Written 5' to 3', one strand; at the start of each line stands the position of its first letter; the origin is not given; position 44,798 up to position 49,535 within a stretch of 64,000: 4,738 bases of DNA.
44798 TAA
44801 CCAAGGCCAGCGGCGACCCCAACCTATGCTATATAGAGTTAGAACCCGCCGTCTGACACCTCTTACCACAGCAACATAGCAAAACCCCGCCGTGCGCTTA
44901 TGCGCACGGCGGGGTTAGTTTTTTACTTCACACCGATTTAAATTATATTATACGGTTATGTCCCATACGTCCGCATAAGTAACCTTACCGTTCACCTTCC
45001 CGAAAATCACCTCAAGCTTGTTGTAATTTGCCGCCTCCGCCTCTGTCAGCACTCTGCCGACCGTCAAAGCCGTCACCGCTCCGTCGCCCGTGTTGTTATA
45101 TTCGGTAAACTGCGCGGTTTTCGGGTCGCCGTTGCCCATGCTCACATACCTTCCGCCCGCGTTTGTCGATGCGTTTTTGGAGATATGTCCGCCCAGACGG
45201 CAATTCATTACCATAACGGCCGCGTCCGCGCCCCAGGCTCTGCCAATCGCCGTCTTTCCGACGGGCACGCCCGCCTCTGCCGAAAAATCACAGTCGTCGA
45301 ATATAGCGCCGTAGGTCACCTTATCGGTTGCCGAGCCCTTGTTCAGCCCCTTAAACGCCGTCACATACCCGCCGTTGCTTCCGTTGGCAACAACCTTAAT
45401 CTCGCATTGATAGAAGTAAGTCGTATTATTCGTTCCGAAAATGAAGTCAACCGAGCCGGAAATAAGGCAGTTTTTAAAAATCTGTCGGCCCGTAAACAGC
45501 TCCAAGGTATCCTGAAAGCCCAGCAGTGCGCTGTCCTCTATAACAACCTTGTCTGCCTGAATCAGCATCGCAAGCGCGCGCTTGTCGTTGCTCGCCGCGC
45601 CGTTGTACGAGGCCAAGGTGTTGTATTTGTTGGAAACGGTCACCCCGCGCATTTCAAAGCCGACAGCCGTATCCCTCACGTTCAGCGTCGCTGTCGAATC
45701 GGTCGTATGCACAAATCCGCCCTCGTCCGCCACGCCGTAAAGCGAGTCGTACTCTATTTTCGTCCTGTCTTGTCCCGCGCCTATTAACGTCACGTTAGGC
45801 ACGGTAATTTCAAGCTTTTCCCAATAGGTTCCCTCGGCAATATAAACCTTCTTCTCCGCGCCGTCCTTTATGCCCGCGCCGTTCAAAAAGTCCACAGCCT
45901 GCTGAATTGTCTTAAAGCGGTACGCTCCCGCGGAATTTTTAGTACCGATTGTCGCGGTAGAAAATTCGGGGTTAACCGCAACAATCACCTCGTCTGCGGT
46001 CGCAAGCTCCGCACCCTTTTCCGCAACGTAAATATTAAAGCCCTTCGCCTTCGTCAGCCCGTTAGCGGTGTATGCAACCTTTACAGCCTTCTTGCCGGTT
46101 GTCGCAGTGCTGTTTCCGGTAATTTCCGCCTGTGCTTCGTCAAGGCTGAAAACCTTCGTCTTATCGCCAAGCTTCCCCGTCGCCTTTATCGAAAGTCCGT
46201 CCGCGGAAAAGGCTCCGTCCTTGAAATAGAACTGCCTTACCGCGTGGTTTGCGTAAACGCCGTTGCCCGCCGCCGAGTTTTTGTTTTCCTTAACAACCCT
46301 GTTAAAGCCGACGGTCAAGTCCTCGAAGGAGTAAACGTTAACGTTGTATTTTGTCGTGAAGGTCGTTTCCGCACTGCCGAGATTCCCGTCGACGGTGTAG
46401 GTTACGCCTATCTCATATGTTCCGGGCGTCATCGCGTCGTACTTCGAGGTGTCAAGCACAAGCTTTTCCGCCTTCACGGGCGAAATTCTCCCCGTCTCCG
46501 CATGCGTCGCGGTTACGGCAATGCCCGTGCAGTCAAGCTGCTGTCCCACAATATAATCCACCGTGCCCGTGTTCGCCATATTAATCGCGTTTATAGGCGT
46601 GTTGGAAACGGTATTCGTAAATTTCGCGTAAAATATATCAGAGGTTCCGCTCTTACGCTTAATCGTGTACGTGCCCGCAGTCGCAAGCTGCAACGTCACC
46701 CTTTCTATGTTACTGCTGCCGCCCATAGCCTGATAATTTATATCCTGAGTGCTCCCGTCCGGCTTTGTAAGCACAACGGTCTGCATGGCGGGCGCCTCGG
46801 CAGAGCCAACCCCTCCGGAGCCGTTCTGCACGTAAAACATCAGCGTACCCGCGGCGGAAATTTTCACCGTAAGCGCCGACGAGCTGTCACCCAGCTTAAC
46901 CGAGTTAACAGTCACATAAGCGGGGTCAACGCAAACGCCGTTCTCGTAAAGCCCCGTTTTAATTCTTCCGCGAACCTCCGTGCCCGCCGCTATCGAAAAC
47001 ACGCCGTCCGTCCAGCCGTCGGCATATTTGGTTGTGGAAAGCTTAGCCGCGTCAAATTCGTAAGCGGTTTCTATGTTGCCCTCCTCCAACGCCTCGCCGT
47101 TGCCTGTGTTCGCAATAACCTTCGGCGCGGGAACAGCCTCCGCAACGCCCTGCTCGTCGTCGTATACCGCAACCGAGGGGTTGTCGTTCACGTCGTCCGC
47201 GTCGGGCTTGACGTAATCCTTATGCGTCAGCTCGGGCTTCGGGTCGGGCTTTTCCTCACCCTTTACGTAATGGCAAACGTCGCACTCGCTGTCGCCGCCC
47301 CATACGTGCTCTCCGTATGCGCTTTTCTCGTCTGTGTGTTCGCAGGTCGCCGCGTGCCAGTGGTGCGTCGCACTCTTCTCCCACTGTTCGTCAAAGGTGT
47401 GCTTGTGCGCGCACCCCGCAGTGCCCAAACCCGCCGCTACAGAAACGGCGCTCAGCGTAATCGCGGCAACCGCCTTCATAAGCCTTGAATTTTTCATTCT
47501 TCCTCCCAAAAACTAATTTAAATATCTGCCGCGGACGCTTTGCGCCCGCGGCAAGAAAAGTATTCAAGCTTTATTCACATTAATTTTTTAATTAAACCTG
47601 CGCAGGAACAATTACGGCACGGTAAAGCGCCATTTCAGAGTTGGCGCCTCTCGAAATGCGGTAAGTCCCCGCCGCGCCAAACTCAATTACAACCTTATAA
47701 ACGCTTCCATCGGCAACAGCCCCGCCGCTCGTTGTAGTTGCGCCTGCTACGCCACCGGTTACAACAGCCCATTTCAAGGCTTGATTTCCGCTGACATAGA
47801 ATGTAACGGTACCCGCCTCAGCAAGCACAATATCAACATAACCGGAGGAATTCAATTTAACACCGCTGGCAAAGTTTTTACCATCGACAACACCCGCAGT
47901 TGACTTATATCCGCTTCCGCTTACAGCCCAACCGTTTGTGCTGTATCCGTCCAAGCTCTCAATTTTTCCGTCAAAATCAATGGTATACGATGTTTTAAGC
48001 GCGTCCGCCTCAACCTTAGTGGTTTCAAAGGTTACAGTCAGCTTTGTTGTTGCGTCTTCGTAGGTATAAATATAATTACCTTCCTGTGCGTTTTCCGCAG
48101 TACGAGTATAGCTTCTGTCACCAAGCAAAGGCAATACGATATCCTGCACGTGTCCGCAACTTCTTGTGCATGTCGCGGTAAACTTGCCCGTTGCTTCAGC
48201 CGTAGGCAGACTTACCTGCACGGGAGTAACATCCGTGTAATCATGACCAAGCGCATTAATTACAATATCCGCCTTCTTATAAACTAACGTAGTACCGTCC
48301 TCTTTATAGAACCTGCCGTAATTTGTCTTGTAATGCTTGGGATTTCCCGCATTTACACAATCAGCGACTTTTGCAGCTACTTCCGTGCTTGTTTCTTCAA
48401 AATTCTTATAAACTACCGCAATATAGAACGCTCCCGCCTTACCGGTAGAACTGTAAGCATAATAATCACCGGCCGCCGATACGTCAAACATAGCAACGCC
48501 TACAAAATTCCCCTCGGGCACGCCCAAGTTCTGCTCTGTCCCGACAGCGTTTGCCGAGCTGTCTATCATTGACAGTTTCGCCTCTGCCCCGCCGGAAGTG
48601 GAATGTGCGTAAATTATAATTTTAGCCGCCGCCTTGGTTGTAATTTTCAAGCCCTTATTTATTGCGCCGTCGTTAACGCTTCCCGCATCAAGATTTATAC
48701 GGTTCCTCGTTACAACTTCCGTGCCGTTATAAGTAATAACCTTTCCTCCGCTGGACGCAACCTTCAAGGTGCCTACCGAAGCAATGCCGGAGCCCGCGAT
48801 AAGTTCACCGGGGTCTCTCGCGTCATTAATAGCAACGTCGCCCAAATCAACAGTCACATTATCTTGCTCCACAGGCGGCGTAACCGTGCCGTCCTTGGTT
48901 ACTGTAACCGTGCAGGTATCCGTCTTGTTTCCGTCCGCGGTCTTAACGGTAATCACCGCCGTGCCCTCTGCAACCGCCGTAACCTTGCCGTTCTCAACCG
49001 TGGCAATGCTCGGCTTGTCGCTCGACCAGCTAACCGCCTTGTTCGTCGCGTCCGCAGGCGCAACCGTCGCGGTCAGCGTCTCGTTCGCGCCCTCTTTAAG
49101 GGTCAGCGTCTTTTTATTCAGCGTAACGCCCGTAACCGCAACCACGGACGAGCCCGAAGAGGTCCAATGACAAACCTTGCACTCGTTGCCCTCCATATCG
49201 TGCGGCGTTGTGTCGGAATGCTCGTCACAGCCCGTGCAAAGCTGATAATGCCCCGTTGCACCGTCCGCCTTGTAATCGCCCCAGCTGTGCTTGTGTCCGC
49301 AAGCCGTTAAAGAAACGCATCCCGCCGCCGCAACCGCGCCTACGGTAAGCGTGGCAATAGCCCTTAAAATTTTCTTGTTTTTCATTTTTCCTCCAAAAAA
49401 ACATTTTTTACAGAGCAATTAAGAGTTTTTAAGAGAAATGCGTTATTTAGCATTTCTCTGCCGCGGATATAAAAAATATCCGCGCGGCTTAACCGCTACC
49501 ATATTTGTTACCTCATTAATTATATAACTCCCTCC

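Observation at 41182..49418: Unassigned His/Cys-rich module directly after the lipobox Cys, shared by five unrelated large surface lipoproteins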

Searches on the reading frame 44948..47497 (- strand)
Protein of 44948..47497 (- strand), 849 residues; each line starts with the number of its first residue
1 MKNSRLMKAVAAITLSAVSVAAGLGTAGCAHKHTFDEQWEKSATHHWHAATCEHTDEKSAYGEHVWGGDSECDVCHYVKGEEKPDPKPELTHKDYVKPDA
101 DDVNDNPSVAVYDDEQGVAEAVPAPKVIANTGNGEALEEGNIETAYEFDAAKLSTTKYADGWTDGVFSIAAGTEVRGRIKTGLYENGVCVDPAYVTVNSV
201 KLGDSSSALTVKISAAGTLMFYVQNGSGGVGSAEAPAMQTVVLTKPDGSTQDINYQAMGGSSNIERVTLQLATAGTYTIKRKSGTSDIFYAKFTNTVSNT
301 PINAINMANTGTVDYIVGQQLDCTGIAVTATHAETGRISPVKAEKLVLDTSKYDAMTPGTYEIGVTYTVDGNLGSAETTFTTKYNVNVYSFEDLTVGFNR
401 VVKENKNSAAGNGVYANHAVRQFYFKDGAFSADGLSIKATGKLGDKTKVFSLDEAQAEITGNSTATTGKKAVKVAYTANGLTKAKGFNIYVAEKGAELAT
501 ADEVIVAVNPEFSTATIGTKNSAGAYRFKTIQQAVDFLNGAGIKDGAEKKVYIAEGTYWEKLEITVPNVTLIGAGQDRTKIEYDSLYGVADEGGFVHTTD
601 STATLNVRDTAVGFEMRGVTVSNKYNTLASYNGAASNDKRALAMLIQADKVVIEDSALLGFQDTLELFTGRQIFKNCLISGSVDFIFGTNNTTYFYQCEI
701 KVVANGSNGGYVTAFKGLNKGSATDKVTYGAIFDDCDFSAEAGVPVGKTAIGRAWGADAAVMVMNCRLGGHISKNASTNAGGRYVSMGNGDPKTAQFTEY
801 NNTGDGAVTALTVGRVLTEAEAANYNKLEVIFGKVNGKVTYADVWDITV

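Call 9: search_protein_families(library=pfam, max_evalue=1, proteins=[window:44948-47497:-])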
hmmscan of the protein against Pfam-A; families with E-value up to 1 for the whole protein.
window:44948-47497:- (849 aa): 4 families
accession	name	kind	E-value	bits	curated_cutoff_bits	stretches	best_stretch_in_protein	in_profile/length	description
PF01095.25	Pectinesterase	-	6e-30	104.4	27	1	523-813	7-272/298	Pectinesterase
PF07523.18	Big_3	-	4.4e-06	27.3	21.2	2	314-381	7-65/68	Bacterial Ig-like domain (group 3)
PF12519.14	MDM10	-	0.017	14.5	25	1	357-407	264-312/442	Mitochondrial distribution and morphology protein 10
PF04151.21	PPC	-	0.078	14.3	25.9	1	211-280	7-67/70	Bacterial pre-peptidase C-terminal domain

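Call 10: search_protein_families(library=ncbifam, max_evalue=1, proteins=[window:44948-47497:-])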
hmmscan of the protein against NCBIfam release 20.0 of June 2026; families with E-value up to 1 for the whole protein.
window:44948-47497:- (849 aa): 4 families
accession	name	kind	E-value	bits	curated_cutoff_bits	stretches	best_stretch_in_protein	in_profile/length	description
NF041896.1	pecestase_PemA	equivalog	1.3e-27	96.6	700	1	517-833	31-359/365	pectinesterase PemA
NF007822.0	PRK10531.1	equivalog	3.2e-15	55.7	436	2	602-759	199-352/430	putative acyl-CoA thioester hydrolase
NF047662.1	LEPBI_I2678_fam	subfamily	0.0029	17.3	240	1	267-387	106-213/247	LEPBI_I2678 family protein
NF053526.1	Myco_lipo_LppK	equivalog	0.1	12.6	125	1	8-51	2-45/167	lipoprotein LppK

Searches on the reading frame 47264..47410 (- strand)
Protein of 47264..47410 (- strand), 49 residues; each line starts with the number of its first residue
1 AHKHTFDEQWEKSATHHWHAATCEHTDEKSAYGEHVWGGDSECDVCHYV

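Call 37: find_related_loci(query=A3, collection=genome_contigs, flank=3000)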
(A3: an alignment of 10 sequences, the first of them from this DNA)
Query A3 (49 aa) in genome_contigs; peptide patterns used: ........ (x = any residue, [..] = any of these).
300 stretches matched a pattern; 297 encode a relative of the query (tblastn E <= 1e-3); the best 80 are kept; 80 distinct loci.
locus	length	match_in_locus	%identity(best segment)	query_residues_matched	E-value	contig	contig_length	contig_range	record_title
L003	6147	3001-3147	98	1-49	2e-31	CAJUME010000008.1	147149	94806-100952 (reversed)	MAG TPA_asm: uncultured Christensenella sp. isolate MGBC140398 genome assembly, contig: MGBC140398.8, whole genome shotg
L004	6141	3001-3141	63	2-49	5e-16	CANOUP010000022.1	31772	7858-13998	MAG TPA_asm: uncultured Clostridia bacterium isolate SRR15604581_bin.35_metawrap_v1.3_MAG genome assembly, contig: NODE.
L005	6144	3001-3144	58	2-48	2e-15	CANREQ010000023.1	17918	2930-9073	MAG: uncultured Clostridia bacterium isolate Lapin-024__bin72 genome assembly, contig: Lapin-024__NODE_4018_length_17918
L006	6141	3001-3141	60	2-48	5e-15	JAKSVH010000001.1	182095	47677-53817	MAG: Bacilli bacterium isolate Horse_feces354 MAG354_1, whole genome shotgun sequence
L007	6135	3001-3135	51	4-48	5e-15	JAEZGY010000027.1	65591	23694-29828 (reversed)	MAG: Bacillota bacterium isolate OH_CDB_116 k127_2421059, whole genome shotgun sequence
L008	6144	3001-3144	58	1-48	8e-15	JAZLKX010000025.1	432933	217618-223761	MAG: Bacilli bacterium isolate T1900044958_TA20190014.MAGScoT_cleanbin_000039 SGB_3889_k141_460541, whole genome shotgun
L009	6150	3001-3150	64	1-49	1e-14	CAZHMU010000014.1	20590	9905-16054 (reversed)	MAG TPA_asm: uncultured Oscillospiraceae bacterium isolate SRP315200_co1_554 genome assembly, contig: NODE_4671_length_2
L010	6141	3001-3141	56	2-49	1e-14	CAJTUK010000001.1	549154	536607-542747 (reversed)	MAG TPA_asm: uncultured Christensenella sp. isolate MGBC114492 genome assembly, contig: MGBC114492.1, whole genome shotg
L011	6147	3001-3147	63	2-48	2e-14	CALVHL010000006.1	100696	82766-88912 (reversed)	MAG: uncultured Clostridia bacterium isolate BRZ_GG__bin81 genome assembly, contig: BRZ_GG__NODE_325_length_100696_cov_1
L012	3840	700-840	53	2-48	1e-14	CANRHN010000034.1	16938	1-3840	MAG: uncultured Clostridia bacterium isolate Lapin-032__bin20 genome assembly, contig: Lapin-032__NODE_5014_length_16938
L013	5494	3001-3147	55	1-48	3e-14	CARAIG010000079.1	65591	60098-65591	MAG TPA_asm: uncultured Eubacteriales bacterium isolate MGBC159553 genome assembly, contig: MGBC159553.79, whole genome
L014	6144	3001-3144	56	2-48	4e-14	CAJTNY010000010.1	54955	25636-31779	MAG TPA_asm: uncultured Christensenella sp. isolate MGBC105190 genome assembly, contig: MGBC105190.10, whole genome shot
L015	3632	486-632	47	1-49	4e-14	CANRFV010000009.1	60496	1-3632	MAG: uncultured Clostridia bacterium isolate Lapin-023__bin100 genome assembly, contig: Lapin-023__NODE_697_length_60496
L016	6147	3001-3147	55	1-48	4e-14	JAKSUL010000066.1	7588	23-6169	MAG: Bacilli bacterium isolate Horse_feces332 MAG332_66, whole genome shotgun sequence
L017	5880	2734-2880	57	2-48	5e-14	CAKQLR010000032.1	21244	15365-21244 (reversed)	MAG: uncultured Clostridia bacterium isolate REFINED_METABAT215_TOP10_CONTIGS_1500_ASSEMBLY_K77_MERGED__Hadza_MoBio_hadz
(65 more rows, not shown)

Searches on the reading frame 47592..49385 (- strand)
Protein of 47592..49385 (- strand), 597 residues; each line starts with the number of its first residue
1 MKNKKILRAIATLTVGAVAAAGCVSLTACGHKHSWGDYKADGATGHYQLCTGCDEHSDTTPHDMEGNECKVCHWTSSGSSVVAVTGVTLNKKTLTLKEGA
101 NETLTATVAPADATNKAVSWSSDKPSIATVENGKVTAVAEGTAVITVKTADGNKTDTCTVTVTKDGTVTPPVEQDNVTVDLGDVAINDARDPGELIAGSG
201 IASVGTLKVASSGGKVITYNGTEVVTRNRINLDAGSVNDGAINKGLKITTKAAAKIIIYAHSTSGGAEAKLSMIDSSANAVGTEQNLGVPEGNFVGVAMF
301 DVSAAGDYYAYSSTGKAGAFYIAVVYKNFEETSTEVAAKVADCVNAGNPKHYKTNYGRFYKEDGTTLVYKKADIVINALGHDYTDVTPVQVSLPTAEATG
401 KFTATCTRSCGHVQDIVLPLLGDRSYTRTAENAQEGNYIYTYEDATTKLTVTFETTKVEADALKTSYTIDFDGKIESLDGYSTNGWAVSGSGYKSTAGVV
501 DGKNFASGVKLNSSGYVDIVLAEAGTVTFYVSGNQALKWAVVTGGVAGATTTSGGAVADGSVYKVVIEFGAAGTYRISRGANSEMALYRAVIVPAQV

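Call 9: search_protein_families(library=pfam, max_evalue=1, proteins=[window:47592-49385:-])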
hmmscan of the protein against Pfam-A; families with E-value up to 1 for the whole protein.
window:47592-49385:- (597 aa): 5 families
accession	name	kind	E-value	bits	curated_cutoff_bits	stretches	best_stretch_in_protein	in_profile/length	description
PF02368.24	Big_2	-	5.2e-15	55.6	22.8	1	83-160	1-79/79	Bacterial Ig-like domain (group 2)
PF22359.2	Big-like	-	5.7e-09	36.5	27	1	117-163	2-47/48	Bacterial Ig-like domain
PF21461.3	HL_N-beta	-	0.011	15.9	27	1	124-158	20-53/57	Hyaluronate lyase, N-terminal beta-sheet domain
PF21764.3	Invasin_D4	-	0.057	14.4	27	1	107-141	29-63/88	Invasin, domain 4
PF13517.12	FG-GAP_3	-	0.075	14.1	26.9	1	511-559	2-50/61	FG-GAP-like repeat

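Call 10: search_protein_families(library=ncbifam, max_evalue=1, proteins=[window:47592-49385:-])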
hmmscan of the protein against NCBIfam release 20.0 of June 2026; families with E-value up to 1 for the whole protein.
window:47592-49385:- (597 aa): 1 family
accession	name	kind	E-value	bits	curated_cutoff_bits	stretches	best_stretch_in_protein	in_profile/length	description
NF047847.2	SS_mature_LptM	equivalog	0.21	11.7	27.7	1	9-32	7-23/31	LPS translocon maturation chaperone LptM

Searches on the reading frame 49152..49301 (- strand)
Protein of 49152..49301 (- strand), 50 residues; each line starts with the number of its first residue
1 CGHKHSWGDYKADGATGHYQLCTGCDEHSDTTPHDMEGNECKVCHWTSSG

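Call 63: predict_structure(alignment_id=A4)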
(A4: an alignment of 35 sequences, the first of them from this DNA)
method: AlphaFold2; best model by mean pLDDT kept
length: 50 residues; sequences in the alignment: 35
mean_pLDDT: 83.5   pTM: 0.54
mean pLDDT of the five models: 83.5, 82.4, 82.0, 78.6, 75.0
residues with pLDDT >= 90: 11; 70-90: 33; 50-70: 6; < 50: 0
segments of 3 or more residues with pLDDT < 50: none
pLDDT, mean of each block of 10 residues (from residue 1): 73 87 82 91 85
secondary structure, 60 per line:
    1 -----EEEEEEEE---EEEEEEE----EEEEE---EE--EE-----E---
elements in order: E6-13 E17-23 E28-32
